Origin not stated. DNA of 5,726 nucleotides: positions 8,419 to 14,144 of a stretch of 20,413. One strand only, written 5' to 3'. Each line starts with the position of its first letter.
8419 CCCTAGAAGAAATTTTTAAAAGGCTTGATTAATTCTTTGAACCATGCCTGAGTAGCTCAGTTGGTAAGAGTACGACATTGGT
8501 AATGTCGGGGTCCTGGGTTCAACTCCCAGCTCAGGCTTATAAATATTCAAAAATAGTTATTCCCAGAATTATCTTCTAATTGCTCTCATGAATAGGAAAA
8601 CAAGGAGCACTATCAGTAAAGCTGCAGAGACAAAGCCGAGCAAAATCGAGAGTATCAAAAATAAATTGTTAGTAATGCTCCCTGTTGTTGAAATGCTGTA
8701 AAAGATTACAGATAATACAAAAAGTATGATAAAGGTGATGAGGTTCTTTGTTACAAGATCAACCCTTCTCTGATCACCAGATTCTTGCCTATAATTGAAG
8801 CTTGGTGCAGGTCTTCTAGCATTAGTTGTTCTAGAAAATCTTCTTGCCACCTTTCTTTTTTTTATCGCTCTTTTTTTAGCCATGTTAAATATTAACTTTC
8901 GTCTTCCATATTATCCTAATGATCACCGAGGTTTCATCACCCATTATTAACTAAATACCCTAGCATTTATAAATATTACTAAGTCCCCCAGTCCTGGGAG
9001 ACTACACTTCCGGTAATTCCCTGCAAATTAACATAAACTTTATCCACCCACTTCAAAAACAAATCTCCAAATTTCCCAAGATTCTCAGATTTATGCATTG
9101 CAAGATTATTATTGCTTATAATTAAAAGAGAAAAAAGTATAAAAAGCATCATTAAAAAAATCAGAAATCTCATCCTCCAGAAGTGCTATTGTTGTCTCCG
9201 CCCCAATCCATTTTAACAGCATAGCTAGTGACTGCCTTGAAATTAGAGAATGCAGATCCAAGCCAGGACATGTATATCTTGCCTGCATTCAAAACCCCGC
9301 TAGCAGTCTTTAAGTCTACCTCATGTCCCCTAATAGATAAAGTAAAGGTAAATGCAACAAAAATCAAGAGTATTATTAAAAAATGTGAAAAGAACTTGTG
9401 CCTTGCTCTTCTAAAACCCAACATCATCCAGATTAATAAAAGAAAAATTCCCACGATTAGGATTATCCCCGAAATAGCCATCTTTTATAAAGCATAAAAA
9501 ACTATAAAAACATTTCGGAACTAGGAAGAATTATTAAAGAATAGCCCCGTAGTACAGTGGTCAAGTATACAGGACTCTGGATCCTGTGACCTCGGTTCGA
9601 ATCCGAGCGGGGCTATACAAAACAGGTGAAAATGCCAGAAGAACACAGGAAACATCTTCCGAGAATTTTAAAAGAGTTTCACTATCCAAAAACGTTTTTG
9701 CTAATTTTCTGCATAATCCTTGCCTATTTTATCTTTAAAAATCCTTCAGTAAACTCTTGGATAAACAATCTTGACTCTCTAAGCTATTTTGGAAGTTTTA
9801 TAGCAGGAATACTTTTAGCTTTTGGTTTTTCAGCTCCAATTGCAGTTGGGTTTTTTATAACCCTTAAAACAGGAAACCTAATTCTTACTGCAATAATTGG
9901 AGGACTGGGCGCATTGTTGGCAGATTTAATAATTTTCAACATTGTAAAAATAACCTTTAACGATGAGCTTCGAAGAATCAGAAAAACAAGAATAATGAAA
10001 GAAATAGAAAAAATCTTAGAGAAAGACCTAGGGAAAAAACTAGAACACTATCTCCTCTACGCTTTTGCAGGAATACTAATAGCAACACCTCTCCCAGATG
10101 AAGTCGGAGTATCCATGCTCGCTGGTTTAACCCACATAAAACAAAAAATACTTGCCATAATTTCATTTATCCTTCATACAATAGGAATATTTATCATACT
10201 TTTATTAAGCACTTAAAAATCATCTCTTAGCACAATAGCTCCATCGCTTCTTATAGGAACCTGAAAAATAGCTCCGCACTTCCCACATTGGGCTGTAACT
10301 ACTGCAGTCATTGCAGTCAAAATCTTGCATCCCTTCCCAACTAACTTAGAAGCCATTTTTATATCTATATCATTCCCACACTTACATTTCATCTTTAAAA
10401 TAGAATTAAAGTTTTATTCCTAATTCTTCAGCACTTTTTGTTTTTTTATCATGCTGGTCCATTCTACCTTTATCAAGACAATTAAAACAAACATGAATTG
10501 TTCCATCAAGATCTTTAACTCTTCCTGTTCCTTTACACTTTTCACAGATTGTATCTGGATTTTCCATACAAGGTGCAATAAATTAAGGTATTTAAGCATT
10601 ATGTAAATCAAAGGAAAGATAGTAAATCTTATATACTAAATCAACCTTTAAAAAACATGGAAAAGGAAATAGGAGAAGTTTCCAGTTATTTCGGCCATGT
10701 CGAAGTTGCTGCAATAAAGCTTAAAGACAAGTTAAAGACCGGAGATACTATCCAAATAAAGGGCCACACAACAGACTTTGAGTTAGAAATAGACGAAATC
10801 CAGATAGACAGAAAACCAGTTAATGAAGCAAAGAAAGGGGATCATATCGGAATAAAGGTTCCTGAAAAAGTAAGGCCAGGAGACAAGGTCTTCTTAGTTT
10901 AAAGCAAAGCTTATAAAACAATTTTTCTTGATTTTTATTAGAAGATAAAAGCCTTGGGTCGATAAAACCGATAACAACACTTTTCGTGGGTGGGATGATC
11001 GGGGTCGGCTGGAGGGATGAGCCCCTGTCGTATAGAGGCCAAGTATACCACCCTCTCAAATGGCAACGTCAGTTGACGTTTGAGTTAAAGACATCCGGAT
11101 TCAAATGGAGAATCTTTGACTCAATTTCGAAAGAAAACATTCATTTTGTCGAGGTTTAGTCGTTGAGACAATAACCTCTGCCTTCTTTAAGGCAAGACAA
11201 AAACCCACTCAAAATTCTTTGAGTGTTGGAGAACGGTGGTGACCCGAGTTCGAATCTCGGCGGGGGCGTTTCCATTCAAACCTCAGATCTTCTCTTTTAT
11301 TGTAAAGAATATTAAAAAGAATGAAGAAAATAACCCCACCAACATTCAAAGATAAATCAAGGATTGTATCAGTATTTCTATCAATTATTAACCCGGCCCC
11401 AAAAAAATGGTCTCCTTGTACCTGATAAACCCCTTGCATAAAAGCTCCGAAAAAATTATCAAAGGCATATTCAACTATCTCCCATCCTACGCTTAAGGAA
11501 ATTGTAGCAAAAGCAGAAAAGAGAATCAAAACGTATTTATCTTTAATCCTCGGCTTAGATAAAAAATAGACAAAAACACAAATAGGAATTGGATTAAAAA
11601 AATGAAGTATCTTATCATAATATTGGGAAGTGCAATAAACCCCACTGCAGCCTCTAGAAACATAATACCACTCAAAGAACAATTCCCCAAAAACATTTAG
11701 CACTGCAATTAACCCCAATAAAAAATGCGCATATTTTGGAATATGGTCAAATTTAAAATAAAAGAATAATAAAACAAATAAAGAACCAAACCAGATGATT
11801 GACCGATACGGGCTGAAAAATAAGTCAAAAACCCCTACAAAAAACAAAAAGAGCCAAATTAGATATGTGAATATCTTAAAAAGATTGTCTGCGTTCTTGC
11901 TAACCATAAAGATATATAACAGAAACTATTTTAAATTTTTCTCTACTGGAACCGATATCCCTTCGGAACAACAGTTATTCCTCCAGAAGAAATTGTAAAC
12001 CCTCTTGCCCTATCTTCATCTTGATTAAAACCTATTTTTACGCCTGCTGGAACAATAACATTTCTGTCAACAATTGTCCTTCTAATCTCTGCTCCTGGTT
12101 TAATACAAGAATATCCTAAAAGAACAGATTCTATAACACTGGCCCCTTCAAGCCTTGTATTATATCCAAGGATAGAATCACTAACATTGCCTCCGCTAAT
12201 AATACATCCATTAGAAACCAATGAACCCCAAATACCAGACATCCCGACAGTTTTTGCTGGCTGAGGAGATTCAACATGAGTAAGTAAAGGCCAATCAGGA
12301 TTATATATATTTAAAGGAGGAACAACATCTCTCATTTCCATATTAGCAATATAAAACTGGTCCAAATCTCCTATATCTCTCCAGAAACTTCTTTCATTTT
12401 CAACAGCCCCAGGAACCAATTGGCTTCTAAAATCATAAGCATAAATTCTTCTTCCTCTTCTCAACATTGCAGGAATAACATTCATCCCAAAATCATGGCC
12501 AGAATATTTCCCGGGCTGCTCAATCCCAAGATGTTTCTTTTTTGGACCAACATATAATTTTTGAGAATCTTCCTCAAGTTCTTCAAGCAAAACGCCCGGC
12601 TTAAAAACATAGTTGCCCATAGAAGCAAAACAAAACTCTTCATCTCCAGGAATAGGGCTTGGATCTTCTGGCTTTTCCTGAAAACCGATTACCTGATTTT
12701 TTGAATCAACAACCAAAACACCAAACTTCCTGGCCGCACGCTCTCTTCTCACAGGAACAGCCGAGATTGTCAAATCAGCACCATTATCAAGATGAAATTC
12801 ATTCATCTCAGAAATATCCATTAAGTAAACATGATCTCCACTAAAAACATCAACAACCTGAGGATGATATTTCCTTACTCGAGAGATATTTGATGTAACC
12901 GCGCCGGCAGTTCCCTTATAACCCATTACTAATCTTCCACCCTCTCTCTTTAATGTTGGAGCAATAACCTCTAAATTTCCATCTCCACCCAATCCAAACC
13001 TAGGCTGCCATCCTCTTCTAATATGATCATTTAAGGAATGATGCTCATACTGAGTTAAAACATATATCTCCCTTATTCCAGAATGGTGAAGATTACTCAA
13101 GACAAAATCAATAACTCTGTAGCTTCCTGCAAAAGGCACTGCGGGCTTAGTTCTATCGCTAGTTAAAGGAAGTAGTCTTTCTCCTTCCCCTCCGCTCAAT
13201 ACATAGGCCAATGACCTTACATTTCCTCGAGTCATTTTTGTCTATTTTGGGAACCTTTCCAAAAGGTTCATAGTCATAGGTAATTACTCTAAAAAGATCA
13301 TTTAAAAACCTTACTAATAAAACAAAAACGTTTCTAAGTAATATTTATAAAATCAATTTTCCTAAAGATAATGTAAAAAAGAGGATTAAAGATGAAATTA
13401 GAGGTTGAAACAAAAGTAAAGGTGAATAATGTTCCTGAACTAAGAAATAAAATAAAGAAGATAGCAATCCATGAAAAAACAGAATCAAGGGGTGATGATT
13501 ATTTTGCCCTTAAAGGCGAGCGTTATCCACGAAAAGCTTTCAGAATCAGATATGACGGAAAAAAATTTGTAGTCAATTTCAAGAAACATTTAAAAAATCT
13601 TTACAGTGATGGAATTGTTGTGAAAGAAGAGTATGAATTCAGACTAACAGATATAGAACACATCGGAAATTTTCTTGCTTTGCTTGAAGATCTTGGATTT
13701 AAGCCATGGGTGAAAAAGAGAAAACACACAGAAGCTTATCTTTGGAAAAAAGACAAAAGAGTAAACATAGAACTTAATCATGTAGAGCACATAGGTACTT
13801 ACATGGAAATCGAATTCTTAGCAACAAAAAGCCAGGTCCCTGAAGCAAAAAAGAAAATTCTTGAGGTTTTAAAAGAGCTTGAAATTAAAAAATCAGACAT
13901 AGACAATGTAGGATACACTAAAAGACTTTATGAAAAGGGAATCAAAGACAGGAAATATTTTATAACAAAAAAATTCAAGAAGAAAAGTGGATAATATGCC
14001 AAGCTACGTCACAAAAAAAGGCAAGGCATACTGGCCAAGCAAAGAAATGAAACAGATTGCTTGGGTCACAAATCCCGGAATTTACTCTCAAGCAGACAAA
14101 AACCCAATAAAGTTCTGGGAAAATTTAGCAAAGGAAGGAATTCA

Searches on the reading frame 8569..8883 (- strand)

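Call 7: search_protein_families(library=pfam, proteins=[window:8569-8883:-], max_evalue=0.001)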
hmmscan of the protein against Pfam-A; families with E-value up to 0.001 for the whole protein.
window:8569-8883:- (104 aa): 1 family
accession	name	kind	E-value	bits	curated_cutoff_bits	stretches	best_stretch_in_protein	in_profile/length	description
PF00122.25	E1-E2_ATPase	-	9.2e-05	22.5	28.1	1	33-99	107-173/181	E1-E2 ATPase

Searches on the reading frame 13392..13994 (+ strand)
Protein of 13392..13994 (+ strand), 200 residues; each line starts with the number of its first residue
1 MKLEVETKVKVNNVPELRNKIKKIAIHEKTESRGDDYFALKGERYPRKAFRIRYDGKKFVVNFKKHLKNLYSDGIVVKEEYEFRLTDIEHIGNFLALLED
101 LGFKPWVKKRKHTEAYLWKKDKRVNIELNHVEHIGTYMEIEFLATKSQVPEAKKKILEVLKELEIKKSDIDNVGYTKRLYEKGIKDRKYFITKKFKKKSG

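Call 7: search_protein_families(library=pfam, proteins=[window:13392-13994:+], max_evalue=0.001)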
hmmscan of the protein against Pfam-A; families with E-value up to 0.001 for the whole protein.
window:13392-13994:+ (200 aa): 0 families

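Call 72: search_protein_families(library=pfam, proteins=[window:13392-13991:+], max_evalue=1)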
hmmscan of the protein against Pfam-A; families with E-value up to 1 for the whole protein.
window:13392-13991:+ (200 aa): 2 families
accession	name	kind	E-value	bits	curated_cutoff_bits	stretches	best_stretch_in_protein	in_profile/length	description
PF14527.11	LAGLIDADG_WhiA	-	0.12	12.9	23.2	1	81-142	24-85/93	WhiA LAGLIDADG-like domain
PF21572.2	Nop5_56-rel_N_Arc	-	0.2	12.4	27.8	0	3-38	77-112/128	Archaeal Nop5/56-rel, N-terminal domain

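Call 73: search_solved_structures(query=window:13392-13991:+, max_evalue=5, show_alignments=1)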
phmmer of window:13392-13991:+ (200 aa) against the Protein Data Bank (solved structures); distinct sequences matched with E-value up to 5: 4.
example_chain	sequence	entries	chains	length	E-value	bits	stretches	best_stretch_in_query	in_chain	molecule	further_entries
2een_A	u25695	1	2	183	3e-07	33.8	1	80-182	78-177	Hypothetical protein PH1819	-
1yem_A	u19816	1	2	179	5.1e-06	29.8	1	7-177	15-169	Conserved hypothetical protein Pfu-838710-001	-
2dc4_A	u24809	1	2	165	7e-06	29.4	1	3-175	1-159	165aa long hypothetical protein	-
5ot4_A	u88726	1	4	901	0.31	14.2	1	86-157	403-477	Interaptin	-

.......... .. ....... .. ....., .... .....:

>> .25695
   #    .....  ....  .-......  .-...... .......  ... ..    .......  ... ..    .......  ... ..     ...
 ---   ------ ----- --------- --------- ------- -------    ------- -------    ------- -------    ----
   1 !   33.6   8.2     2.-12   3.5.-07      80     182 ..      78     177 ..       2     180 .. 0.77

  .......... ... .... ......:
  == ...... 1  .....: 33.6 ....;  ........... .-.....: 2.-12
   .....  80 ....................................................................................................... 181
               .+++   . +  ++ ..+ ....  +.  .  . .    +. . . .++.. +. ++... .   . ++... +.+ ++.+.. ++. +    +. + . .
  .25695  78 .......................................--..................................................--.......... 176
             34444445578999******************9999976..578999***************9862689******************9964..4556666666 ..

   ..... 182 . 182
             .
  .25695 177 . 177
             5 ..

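Call 83: search_protein_families(library=padloc, proteins=[window:13392-13991:+], max_evalue=0.01)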
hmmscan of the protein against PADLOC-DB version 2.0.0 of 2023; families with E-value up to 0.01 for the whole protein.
window:13392-13991:+ (200 aa): 0 families

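Call 85: search_protein_families(library=ncbifam, proteins=[window:13392-13991:+], max_evalue=0.001)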
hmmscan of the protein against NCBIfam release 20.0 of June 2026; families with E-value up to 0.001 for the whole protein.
window:13392-13991:+ (200 aa): 1 family
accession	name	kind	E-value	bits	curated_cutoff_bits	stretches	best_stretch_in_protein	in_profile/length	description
TIGR00318.1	cyaB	equivalog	2.8e-18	66.3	57.95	1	3-175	2-168/174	class IV adenylate cyclase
